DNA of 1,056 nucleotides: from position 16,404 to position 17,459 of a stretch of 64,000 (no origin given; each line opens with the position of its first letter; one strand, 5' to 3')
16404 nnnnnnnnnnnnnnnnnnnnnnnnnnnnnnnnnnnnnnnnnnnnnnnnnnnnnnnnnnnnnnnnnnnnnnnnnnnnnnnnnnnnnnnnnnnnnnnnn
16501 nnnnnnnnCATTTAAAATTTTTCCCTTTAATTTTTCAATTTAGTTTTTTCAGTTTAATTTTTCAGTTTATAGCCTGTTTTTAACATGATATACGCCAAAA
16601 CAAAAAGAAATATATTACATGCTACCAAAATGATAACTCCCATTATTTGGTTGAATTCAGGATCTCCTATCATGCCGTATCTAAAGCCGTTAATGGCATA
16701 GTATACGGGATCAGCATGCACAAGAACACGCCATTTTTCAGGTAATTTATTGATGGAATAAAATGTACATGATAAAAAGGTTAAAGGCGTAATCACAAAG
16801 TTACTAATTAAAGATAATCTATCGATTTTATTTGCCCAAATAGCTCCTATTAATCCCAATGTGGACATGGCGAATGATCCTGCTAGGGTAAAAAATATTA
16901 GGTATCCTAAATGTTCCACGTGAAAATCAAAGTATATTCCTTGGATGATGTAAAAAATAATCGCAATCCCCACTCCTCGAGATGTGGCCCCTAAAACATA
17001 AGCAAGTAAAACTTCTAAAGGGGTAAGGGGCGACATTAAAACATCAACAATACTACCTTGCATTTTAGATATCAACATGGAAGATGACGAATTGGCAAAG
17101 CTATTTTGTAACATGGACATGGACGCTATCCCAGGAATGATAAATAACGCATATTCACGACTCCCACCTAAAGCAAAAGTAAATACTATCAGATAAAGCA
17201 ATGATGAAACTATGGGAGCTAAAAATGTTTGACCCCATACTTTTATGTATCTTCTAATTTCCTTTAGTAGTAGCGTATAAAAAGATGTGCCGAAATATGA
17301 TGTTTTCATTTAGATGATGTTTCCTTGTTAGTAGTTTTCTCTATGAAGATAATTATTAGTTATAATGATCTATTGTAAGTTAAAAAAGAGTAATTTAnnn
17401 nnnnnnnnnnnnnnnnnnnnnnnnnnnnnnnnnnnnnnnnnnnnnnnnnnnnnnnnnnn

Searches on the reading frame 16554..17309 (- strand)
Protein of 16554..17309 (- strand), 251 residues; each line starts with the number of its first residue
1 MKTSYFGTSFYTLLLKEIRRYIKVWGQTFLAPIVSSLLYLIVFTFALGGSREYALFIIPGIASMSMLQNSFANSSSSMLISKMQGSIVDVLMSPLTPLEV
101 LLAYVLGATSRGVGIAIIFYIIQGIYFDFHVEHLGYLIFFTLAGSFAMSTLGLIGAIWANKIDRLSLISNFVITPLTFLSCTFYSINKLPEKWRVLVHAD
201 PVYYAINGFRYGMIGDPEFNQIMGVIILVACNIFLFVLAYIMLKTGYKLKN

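Call 4: search_protein_families(library=pfam, proteins=[window:16554-17309:-], max_evalue=0.01)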
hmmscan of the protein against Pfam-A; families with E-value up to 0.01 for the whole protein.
window:16554-17309:- (251 aa): 3 families
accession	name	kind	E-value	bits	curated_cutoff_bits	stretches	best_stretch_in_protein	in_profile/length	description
PF01061.29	ABC2_membrane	-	4.2e-31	108.6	26.9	1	9-213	2-210/211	ABC-2 type transporter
PF12698.13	ABC2_membrane_3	-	2.1e-09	37.4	31.6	1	52-240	159-346/347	ABC-2 family transporter protein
PF03379.19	CcmB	-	2.9e-05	24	24.9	1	11-177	2-167/215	CcmB protein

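Call 13: find_encoding_contigs(protein=window:16554-17309:-, flank=10000, max_places=6)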
Protein window:16554-17309:- (251 aa): 1 contig read that carries it; 1 place shown.
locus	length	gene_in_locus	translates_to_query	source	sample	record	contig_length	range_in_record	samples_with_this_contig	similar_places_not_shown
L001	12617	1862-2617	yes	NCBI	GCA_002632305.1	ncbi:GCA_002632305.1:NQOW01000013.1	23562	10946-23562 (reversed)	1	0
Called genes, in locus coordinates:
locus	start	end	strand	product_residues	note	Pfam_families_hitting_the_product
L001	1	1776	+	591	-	?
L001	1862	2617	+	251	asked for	PF01061:ABC2_membrane, PF12698:ABC2_membrane_3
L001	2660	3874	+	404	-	PF00675:Peptidase_M16, PF05193:Peptidase_M16_C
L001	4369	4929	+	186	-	-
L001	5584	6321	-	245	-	-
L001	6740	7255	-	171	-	PF00383:dCMP_cyt_deam_1, PF14437:MafB19-deam, PF14439:Bd3614-deam (weak)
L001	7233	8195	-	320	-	PF08238:Sel1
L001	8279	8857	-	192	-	-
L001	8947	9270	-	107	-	-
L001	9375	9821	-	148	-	-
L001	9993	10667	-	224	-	PF13417:GST_N_3 (weak)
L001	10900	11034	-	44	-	-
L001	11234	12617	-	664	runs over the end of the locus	PF00884:Sulfatase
